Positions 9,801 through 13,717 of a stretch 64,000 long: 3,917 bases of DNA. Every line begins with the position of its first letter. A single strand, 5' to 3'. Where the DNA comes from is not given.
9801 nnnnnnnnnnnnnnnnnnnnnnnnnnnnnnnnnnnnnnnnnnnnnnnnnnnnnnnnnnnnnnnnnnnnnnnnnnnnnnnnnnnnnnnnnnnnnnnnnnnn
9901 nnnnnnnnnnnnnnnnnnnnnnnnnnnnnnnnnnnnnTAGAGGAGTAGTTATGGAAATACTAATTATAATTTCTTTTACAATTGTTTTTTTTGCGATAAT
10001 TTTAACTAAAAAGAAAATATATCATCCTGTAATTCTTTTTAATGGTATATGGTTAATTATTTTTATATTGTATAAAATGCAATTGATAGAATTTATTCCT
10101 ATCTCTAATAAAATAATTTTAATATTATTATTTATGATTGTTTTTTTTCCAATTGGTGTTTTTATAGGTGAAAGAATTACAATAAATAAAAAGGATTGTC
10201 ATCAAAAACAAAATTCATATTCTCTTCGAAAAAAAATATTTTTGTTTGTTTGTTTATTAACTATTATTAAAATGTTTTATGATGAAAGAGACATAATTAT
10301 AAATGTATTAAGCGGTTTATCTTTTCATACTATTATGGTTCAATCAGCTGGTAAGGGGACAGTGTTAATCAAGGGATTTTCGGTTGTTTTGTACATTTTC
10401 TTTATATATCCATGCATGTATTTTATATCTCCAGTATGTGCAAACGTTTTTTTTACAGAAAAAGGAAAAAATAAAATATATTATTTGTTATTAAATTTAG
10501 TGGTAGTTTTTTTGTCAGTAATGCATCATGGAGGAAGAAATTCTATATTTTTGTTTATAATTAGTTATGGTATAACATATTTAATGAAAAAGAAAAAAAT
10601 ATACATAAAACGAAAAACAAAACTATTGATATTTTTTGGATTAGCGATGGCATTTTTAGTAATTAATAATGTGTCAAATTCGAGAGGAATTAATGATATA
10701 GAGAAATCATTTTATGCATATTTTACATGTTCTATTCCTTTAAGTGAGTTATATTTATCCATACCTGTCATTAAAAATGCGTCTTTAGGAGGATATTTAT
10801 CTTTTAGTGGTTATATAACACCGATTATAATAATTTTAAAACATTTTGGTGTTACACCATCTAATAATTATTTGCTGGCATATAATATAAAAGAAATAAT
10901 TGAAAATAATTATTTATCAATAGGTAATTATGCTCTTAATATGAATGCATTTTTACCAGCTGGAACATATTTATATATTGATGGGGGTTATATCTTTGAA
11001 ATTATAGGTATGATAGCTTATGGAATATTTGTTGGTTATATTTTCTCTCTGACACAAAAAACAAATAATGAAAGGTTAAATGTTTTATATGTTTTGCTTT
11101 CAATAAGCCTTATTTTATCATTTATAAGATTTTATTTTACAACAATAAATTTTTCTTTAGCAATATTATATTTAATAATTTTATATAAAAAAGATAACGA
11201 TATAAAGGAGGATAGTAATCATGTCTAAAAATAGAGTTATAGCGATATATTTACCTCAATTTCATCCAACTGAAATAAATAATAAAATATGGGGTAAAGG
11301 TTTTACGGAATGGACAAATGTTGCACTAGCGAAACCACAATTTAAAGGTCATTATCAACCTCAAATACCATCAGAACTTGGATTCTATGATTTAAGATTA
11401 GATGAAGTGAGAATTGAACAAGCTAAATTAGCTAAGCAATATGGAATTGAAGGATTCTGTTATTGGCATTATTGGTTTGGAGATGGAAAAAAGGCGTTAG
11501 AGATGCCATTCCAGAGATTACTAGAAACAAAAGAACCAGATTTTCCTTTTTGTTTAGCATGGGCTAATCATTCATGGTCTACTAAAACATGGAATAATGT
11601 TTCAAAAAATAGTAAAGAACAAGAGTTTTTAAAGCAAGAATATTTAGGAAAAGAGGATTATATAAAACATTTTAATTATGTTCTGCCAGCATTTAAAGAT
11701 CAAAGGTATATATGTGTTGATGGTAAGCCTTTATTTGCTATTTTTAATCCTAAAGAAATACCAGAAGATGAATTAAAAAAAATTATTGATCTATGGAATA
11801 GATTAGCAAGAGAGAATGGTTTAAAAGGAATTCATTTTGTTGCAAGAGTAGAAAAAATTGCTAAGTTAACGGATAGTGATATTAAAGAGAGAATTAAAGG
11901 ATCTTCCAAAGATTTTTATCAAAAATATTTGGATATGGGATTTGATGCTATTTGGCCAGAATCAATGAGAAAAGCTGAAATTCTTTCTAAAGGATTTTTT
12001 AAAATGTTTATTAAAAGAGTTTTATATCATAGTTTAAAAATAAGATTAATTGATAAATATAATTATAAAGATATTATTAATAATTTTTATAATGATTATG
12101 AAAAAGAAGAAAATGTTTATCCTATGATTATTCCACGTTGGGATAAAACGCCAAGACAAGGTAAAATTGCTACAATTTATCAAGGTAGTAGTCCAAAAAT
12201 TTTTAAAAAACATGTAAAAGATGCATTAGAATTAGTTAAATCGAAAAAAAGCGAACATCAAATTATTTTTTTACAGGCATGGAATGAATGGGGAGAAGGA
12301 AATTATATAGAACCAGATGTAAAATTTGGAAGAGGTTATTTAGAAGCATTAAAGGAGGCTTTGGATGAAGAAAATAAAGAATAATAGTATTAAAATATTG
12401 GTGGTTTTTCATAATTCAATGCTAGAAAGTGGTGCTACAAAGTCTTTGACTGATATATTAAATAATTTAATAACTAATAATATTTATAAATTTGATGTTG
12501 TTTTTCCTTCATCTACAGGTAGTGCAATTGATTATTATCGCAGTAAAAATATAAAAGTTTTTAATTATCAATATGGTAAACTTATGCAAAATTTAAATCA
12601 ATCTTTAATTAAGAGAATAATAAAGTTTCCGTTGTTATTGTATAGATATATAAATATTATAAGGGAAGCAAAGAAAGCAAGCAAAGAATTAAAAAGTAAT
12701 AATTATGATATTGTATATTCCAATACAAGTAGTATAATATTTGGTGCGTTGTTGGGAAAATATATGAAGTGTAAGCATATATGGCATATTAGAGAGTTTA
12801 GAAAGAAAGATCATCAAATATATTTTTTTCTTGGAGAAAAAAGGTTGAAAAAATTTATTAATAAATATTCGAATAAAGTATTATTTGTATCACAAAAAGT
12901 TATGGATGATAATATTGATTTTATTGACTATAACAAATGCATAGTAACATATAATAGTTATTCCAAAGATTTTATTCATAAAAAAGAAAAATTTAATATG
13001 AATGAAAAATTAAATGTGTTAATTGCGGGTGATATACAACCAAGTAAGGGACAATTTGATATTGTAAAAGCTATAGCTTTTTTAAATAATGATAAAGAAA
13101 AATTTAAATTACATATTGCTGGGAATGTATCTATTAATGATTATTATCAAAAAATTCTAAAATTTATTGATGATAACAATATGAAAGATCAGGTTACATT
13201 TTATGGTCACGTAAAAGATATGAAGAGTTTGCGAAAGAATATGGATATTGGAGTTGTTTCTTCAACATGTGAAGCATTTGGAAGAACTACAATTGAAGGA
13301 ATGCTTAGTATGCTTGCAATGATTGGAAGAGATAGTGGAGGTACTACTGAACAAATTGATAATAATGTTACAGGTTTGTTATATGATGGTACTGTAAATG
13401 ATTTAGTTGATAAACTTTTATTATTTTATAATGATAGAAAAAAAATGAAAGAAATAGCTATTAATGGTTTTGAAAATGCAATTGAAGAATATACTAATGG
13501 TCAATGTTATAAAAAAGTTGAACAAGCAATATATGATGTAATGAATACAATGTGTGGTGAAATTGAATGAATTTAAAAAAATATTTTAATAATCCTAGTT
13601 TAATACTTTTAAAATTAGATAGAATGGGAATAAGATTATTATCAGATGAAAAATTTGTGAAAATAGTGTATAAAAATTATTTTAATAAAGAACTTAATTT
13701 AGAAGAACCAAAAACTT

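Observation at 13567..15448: ATP-grasp amidoligase plus opine-dehydrogenase pair inside the capsule locus: possible amino-acid/opine-decorated uronic acid polysaccharide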

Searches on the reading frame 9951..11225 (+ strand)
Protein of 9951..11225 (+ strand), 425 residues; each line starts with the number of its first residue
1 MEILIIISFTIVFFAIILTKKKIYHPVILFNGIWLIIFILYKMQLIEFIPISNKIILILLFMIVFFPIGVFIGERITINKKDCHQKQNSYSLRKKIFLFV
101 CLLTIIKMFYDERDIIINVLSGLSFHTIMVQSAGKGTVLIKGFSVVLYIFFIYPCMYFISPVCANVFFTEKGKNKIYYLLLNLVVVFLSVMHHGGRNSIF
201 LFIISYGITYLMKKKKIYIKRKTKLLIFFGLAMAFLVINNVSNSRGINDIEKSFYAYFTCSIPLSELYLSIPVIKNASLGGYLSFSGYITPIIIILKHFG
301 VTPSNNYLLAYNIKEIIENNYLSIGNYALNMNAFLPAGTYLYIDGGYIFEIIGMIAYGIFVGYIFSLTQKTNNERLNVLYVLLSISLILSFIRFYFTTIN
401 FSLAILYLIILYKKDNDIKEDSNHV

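Call 63: search_protein_families(library=pfam, proteins=[window:9951-11225:+], max_evalue=1)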
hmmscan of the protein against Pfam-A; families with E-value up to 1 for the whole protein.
window:9951-11225:+ (425 aa): 2 families
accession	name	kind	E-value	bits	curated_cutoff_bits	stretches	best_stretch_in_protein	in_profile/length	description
PF13398.12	Peptidase_M50B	-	0.00056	20.1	26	1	116-241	34-159/201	Peptidase M50B-like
PF14296.11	O-ag_pol_Wzy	-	0.0028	16.9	26.6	1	24-411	54-458/468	O-antigen polysaccharide polymerase Wzy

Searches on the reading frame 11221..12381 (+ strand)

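Call 5: search_protein_families(library=pfam, proteins=[window:11221-12381:+], max_evalue=0.01)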
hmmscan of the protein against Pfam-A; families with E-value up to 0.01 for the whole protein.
window:11221-12381:+ (387 aa): 1 family
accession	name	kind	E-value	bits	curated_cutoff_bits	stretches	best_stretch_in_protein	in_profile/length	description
PF14307.12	Glyco_tran_WbsX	-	2.9e-126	422.1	25.1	1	6-377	1-350/350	Glycosyltransferase WbsX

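Call 6: search_protein_families(library=ncbifam, proteins=[window:11221-12381:+], max_evalue=0.01)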
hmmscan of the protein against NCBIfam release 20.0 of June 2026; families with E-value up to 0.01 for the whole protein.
window:11221-12381:+ (387 aa): 0 families

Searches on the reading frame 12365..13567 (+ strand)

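Call 5: search_protein_families(library=pfam, proteins=[window:12365-13567:+], max_evalue=0.01)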
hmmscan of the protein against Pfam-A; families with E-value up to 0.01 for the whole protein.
window:12365-13567:+ (401 aa): 3 families
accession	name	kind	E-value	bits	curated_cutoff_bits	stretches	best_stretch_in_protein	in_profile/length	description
PF00534.26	Glycos_transf_1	-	1.1e-24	87.3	26.4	1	202-368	3-169/172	Glycosyl transferases group 1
PF13692.12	Glyco_trans_1_4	-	5.9e-17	62.7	27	1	217-357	3-142/142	Glycosyl transferases group 1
PF13439.12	Glyco_transf_4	-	3.5e-05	24.3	28.5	1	80-197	39-164/170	Glycosyltransferase Family 4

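Call 6: search_protein_families(library=ncbifam, proteins=[window:12365-13567:+], max_evalue=0.01)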
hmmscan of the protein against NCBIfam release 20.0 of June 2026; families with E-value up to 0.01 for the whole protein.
window:12365-13567:+ (401 aa): 20 families
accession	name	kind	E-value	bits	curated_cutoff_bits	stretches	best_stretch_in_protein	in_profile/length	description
NF041876.1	EPS_EpsE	equivalog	6.8e-17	61.8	400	1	211-378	210-382/389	exopolysaccharide biosynthesis GT4 family glycosyltransferase EpsE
TIGR03999.1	thiol_BshA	equivalog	3.3e-16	59.2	273.7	1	164-391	140-372/375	N-acetyl-alpha-D-glucosaminyl L-malate synthase BshA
TIGR03088.1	stp2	hypoth_equivalog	1e-14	54.4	409.05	1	207-378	186-359/374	TIGR03088 family PEP-CTERM/XrtA system glycosyltransferase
NF038255.1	exopoly_VpsD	equivalog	4.5e-12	45.5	300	1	98-331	86-321/381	VpsD family glycosyltransferase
TIGR04157.1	glyco_rSAM_CFB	subfamily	1.6e-11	43.8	400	1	165-340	166-348/406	TIGR04157 family glycosyltransferase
NF038295.1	EPS_HpsP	equivalog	3e-11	42.9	550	1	204-380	195-375/388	hormogonium polysaccharide biosynthesis glycosyltransferase HpsP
NF012028.0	PRK15484.1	subfamily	1.2e-09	37.8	618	1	174-391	153-377/380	lipopolysaccharide N-acetylglucosaminyltransferase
NF046085.1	XrtY_assoc_Gly1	equivalog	2.3e-09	36.6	400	1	174-384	166-376/387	XrtY-associated glycosyltransferase XYAG1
NF038229.1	Glyco4_Geo_Pelo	equivalog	2.9e-09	36.4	400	1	205-383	151-327/338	GPMC system family 4 glycosyltransferase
NF038298.1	EPS_HpsO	equivalog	1.5e-08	33.8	575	1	302-382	298-377/388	hormogonium polysaccharide biosynthesis glycosyltransferase HpsO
TIGR04047.1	MSMEG_0565_glyc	hypoth_equivalog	1.9e-08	33.8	259.85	1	205-360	183-344/373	MSMEG_0565 family glycosyltransferase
NF041139.1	TreT_Thcocales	equivalog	5.6e-08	32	775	1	102-375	113-395/412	trehalose synthase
TIGR02149.1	glgA_Coryne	subfamily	8e-07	28.5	302.4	1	179-385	155-383/391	glycogen synthase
TIGR03449.1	mycothiol_MshA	equivalog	3.7e-06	26.1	462.5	1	214-372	218-384/406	D-inositol-3-phosphate glycosyltransferase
TIGR02470.1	sucr_synth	equivalog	3.1e-05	22.3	810.4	1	297-359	648-711/784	sucrose synthase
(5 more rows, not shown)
